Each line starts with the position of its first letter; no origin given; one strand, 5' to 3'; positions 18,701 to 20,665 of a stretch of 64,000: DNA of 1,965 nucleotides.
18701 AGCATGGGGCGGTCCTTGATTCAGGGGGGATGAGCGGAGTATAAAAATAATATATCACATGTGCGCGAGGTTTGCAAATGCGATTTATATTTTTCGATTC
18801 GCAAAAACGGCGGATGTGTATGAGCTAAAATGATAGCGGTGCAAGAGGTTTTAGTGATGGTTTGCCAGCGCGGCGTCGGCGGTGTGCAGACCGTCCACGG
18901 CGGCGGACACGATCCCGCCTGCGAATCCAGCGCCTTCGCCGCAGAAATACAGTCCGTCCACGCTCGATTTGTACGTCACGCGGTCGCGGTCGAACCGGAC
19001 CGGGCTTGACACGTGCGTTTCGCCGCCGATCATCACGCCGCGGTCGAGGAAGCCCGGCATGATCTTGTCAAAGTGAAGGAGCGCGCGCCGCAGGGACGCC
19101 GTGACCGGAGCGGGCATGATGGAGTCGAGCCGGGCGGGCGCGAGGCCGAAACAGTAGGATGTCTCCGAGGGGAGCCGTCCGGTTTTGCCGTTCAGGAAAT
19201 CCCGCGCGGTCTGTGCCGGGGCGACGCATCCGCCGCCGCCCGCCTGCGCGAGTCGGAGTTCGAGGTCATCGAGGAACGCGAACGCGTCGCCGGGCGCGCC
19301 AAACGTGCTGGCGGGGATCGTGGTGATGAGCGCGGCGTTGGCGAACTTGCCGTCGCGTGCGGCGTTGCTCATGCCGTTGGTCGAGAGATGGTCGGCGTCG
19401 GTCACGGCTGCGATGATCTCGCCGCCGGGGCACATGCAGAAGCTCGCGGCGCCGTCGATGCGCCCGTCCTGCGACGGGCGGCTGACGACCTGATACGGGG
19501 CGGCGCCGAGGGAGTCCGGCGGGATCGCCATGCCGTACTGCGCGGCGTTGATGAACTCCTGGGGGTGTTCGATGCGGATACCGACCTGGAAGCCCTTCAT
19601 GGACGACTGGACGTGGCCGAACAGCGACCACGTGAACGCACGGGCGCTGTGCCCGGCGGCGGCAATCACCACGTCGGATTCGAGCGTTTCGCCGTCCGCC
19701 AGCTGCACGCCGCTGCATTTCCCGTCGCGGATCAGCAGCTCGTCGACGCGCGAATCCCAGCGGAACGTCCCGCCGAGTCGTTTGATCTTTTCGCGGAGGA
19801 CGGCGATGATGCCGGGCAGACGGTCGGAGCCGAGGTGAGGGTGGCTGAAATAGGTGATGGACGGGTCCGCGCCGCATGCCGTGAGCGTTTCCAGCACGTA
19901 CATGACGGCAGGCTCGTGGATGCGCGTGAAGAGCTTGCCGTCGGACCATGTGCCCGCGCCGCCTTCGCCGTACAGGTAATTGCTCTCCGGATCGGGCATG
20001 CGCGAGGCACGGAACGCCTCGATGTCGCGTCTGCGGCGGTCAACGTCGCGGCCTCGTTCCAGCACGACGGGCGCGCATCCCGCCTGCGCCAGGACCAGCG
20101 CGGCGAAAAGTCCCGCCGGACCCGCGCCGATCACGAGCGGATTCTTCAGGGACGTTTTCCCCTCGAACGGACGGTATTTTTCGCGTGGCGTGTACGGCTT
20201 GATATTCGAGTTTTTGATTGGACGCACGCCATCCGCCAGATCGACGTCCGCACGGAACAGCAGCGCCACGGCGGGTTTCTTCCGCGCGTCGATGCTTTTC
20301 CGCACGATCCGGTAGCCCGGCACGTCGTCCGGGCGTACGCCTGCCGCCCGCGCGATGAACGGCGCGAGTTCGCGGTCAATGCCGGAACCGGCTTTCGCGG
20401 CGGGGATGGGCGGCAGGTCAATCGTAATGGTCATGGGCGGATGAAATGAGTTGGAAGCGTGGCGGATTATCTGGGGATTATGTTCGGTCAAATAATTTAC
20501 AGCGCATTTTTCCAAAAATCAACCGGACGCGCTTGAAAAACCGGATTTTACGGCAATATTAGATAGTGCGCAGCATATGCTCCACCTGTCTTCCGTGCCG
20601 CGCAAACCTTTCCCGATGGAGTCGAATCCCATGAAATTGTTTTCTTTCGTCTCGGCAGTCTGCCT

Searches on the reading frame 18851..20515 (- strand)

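Call 63: search_protein_families(library=pfam, proteins=[window:18851-20515:-], max_evalue=0.0001)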
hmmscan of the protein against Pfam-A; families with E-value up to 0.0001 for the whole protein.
window:18851-20515:- (554 aa): 8 families
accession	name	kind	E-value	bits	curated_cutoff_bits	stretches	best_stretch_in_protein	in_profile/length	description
PF21688.3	FAD-depend_C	-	7.5e-49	167.1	27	1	309-500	2-195/197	FAD-dependent protein, C-terminal domain-like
PF01266.30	DAO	-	7.7e-11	42.5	27.9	1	239-352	154-264/353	FAD dependent oxidoreductase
PF03486.20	HI0933_like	-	3e-09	37.1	50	0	127-160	4-37/244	HI0933-like protein Rossmann domain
PF00890.30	FAD_binding_2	-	7.8e-08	32.3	20.4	0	127-155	3-31/414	FAD binding domain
PF01134.28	GIDA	-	1.5e-06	28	22.1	0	128-149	4-25/391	Glucose inhibited division protein A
PF01593.30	Amino_oxidase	-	3.7e-06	26.9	19.8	0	241-293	208-260/443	Flavin containing amine oxidoreductase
PF07992.20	Pyr_redox_2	-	4e-06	26.9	26.1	0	127-156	4-33/291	Pyridine nucleotide-disulphide oxidoreductase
PF01494.25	FAD_binding_3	-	2.3e-05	24.2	22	1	127-157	5-35/349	FAD binding domain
